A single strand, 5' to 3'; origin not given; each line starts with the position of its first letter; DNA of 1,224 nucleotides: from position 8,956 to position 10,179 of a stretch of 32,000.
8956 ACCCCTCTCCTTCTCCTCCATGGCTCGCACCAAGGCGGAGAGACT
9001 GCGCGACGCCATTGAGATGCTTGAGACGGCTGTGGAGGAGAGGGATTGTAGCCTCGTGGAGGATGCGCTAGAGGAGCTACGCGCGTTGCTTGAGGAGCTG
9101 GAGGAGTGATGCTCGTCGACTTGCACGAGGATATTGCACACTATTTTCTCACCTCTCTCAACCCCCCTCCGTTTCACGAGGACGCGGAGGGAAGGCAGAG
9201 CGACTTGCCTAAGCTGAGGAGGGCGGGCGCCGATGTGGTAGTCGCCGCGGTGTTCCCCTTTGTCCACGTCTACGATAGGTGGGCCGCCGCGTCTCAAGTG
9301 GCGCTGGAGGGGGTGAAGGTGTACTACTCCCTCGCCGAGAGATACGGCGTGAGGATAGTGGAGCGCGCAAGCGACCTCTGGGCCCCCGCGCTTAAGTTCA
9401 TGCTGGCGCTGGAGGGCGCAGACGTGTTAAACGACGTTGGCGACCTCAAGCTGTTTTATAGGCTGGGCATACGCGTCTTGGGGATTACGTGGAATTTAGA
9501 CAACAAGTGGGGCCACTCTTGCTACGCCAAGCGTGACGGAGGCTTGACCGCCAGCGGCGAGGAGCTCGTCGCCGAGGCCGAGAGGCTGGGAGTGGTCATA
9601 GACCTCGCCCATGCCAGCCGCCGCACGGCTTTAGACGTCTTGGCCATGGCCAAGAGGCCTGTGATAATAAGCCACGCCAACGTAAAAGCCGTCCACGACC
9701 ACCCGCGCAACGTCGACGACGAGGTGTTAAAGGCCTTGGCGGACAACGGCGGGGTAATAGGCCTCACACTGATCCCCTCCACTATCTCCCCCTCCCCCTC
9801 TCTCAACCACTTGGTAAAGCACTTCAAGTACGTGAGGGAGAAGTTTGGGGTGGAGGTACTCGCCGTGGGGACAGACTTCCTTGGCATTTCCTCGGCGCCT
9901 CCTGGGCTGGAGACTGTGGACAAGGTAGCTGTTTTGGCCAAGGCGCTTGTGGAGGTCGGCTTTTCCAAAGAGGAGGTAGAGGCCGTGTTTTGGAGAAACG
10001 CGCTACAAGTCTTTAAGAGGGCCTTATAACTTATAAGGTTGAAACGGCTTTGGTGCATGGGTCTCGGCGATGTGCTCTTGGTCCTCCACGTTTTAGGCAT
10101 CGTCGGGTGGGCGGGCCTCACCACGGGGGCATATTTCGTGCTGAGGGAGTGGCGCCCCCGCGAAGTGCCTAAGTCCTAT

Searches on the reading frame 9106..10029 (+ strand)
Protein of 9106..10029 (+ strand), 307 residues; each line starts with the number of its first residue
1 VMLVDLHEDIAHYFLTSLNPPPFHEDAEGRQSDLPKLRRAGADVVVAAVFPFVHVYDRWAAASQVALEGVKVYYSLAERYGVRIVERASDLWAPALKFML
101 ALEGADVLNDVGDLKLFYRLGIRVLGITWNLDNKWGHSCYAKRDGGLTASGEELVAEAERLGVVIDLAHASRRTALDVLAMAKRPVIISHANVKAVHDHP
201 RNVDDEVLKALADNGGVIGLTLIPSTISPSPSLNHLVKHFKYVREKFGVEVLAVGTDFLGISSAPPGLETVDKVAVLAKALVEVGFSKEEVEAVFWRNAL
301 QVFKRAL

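Call 6: search_protein_families(library=pfam, proteins=[window:9106-10029:+], max_evalue=0.01)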
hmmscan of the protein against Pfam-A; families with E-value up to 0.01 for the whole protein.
window:9106-10029:+ (307 aa): 2 families
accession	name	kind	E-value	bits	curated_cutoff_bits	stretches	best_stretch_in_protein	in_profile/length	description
PF01244.27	Peptidase_M19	-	2.5e-89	300.1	26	1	2-304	7-318/319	Membrane dipeptidase (Peptidase family M19)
PF04909.20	Amidohydro_2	-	2.8e-05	24.5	26.4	1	152-304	128-288/289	Amidohydrolase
